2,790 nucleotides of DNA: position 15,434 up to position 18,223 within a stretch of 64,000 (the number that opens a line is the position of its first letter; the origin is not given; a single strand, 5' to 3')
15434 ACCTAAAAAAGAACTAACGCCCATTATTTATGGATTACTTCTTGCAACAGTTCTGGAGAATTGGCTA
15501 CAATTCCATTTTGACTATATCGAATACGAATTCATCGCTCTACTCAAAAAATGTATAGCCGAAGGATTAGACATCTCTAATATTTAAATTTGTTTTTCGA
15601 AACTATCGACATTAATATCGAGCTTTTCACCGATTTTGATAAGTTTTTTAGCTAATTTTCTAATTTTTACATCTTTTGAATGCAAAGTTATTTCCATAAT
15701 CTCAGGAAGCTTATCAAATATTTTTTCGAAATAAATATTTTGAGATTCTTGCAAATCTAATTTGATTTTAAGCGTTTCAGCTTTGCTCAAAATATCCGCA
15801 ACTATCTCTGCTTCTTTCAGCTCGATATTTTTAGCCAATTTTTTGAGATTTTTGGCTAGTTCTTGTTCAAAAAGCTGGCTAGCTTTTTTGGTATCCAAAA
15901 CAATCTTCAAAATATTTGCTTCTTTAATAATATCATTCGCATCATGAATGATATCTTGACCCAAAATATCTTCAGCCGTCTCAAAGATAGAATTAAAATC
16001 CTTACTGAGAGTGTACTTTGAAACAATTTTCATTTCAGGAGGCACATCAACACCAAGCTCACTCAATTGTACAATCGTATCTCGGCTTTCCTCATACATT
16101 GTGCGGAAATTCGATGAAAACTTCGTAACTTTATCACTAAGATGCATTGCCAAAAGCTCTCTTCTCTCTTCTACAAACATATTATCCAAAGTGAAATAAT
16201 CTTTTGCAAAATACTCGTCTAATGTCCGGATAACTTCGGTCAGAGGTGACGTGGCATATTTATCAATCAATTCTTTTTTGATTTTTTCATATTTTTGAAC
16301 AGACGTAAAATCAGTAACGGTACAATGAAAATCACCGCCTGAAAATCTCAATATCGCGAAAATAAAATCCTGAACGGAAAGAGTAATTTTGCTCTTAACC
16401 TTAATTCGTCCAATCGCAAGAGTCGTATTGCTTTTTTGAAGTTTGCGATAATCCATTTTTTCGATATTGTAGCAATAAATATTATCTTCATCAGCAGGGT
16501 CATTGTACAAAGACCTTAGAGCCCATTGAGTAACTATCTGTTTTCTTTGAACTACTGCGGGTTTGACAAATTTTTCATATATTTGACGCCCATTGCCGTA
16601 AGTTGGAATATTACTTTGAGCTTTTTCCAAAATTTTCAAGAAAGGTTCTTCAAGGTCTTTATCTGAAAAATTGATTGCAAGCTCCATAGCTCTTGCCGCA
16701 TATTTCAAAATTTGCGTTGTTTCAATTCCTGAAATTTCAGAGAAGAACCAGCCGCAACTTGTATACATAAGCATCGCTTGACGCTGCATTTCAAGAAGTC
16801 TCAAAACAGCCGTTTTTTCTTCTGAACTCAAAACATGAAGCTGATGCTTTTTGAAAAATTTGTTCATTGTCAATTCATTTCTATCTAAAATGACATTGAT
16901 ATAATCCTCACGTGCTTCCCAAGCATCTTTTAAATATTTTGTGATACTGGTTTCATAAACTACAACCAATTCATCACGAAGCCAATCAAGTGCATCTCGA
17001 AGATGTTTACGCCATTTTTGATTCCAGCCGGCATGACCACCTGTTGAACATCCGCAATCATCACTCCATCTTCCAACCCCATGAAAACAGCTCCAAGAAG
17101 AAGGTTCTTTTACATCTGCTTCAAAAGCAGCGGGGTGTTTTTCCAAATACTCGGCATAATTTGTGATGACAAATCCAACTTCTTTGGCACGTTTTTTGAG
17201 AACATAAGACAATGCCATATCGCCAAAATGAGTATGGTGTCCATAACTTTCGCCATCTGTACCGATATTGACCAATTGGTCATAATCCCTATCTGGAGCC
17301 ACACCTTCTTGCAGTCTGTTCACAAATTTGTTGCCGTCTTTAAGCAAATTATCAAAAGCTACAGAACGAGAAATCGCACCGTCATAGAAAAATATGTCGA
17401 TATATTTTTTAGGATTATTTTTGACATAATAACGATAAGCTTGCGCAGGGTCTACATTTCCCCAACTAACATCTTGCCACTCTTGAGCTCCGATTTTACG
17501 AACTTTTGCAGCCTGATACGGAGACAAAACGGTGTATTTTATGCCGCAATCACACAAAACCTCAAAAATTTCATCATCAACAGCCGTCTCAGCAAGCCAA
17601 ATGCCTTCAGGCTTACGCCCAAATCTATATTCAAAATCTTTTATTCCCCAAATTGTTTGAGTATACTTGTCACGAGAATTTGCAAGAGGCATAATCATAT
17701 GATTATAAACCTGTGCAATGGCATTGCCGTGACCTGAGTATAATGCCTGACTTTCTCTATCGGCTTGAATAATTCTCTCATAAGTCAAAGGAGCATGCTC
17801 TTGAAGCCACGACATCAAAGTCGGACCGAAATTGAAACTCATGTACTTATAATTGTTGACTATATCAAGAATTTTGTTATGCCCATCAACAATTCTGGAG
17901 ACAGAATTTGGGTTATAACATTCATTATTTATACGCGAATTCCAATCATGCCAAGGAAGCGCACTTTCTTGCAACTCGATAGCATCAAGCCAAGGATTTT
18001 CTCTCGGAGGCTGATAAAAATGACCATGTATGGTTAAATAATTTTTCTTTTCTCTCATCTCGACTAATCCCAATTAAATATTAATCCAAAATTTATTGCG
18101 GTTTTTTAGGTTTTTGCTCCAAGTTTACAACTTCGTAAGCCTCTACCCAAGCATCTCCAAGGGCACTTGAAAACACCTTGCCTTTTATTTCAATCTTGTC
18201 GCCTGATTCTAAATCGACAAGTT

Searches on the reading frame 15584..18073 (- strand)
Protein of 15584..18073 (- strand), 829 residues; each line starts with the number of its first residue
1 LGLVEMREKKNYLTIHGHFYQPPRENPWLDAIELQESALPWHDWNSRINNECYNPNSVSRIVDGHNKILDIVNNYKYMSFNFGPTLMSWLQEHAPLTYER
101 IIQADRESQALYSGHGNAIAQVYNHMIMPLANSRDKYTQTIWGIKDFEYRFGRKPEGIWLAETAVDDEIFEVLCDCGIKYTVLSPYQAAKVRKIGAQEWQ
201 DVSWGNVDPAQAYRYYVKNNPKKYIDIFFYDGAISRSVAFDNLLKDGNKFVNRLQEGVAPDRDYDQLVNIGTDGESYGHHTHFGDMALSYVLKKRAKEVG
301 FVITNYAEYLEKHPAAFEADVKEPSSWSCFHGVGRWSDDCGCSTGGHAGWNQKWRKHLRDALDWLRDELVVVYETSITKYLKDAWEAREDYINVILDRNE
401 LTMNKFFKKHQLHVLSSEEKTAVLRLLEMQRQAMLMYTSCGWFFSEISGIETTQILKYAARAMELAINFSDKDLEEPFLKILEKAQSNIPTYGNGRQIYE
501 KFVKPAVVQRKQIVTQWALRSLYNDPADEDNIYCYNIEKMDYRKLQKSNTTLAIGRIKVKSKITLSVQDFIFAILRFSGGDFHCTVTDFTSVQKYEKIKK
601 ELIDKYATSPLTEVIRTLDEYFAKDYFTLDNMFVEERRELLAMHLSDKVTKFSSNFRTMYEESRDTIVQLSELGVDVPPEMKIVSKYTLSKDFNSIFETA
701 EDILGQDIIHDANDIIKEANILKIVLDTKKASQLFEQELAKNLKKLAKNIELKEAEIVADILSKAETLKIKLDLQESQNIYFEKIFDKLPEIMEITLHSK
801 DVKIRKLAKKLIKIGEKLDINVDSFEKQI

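Call 54: search_protein_families(library=pfam, proteins=[window:15584-18073:-], max_evalue=0.00001)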
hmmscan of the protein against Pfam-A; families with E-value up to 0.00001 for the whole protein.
window:15584-18073:- (829 aa): 2 families
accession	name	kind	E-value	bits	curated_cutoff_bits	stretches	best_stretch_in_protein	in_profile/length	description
PF12055.13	DUF3536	-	9.7e-110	366.8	25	1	350-633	1-284/284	Domain of unknown function (DUF3536)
PF03065.20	Glyco_hydro_57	-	2e-19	70.4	21.2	1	46-315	41-284/291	Glycosyl hydrolase family 57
